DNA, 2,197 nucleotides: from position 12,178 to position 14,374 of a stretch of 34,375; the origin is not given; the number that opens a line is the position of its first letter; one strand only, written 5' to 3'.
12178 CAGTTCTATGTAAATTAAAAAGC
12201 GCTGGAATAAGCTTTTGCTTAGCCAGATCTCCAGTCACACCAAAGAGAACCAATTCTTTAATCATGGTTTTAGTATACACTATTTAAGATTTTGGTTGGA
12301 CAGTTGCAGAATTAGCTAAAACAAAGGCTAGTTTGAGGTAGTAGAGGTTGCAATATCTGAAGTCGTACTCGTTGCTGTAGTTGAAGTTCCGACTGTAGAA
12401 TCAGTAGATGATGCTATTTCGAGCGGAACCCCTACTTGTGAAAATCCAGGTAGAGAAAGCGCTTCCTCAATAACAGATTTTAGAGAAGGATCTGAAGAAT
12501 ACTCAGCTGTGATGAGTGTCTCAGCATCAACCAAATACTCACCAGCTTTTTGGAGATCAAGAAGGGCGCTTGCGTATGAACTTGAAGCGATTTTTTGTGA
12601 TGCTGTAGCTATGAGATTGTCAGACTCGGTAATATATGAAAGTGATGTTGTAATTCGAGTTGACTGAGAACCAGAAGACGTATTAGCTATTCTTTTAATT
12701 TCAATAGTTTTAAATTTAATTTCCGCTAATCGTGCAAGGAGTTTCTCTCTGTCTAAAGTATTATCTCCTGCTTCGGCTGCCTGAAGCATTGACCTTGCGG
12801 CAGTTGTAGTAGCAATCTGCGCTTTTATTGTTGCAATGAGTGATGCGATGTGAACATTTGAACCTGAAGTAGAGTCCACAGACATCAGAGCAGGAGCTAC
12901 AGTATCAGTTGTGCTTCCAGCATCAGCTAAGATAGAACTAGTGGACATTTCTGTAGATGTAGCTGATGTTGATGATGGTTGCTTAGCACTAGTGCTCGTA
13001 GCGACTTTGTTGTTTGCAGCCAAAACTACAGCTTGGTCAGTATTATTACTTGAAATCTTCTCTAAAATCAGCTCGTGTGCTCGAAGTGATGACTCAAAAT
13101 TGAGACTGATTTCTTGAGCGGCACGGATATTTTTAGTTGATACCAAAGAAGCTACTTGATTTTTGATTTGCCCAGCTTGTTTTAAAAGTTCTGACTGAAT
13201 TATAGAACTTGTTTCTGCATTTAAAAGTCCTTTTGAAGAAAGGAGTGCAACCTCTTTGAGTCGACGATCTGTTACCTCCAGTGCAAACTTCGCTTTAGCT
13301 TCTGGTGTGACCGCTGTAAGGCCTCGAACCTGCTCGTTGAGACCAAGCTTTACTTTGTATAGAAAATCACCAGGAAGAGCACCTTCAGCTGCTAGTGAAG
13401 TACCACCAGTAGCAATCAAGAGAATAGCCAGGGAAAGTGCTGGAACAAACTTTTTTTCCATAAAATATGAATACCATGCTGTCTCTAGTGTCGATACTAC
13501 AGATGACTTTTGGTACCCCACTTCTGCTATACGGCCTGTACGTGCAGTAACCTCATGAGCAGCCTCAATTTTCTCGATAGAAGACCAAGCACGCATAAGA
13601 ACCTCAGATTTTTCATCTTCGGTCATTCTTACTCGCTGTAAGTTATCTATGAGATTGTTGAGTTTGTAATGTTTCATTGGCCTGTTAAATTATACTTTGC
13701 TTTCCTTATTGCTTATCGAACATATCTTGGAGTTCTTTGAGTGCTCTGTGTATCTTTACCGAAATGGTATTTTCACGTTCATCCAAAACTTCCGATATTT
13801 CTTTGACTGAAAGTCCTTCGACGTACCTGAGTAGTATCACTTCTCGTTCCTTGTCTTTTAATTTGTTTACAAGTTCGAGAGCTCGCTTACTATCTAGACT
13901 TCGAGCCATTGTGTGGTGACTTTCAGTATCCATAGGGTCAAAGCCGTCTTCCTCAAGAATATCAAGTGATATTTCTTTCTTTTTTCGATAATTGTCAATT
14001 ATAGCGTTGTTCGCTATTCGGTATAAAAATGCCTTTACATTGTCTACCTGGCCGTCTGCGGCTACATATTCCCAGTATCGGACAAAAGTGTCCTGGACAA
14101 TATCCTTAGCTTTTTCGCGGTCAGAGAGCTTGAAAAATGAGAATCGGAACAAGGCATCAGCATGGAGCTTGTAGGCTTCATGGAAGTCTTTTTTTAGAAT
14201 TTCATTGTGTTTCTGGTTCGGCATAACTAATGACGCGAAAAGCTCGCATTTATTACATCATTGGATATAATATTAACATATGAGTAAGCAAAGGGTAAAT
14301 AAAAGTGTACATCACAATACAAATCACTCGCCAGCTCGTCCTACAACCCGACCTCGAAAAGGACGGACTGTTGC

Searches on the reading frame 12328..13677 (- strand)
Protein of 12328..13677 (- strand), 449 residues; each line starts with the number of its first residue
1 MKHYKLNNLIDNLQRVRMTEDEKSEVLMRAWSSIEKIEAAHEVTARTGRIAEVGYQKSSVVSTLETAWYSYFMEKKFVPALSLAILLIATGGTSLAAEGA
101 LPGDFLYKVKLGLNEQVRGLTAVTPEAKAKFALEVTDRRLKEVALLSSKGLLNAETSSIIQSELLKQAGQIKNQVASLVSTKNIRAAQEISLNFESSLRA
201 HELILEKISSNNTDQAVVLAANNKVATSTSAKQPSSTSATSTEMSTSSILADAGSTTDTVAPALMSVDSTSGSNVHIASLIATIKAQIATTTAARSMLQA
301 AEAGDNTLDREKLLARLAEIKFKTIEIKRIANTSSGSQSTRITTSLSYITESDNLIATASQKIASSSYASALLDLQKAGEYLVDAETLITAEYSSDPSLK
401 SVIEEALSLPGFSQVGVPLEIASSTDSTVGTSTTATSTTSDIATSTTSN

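Call 11: search_protein_families(library=pfam, proteins=[window:12328-13677:-], max_evalue=0.01)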
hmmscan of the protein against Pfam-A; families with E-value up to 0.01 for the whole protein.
window:12328-13677:- (449 aa): 1 family
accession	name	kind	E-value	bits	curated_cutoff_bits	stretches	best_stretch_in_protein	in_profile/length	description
PF18915.5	DUF5667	-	3.4e-07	31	27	1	99-190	1-89/99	Domain of unknown function (DUF5667)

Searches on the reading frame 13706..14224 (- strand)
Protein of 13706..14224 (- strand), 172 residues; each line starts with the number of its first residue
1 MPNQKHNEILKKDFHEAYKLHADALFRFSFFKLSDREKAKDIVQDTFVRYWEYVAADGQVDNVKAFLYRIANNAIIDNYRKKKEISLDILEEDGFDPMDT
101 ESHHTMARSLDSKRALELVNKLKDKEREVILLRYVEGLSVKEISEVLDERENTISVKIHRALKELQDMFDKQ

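Call 11: search_protein_families(library=pfam, proteins=[window:13706-14224:-], max_evalue=0.01)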
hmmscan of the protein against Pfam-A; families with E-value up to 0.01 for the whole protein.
window:13706-14224:- (172 aa): 8 families
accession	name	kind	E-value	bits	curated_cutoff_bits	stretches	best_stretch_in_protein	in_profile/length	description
PF08281.18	Sigma70_r4_2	-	1.9e-15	56.7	25.7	1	114-165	3-54/54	Sigma-70, region 4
PF04542.20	Sigma70_r2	-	5.2e-12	45.8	24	1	18-83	2-69/71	Sigma-70 region 2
PF04545.22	Sigma70_r4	-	4.6e-11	42.5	24.1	1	120-166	3-49/50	Sigma-70, region 4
PF13936.12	HTH_38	-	4.2e-05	23.6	27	1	121-160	4-43/44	Helix-turn-helix domain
PF07638.17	Sigma70_ECF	-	0.0006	20.2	21.1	1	103-159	117-173/185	ECF sigma factor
PF22233.2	PhyR_sigma-like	-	0.0014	18.8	27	1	125-166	7-48/50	Response regulator PhyR, sigma-like domain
PF00196.25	GerE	-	0.0021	18.1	23.5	1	124-163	5-43/57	Bacterial regulatory proteins, luxR family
PF06530.18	Phage_antitermQ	-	0.0051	17.2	26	0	117-161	58-102/118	Phage antitermination protein Q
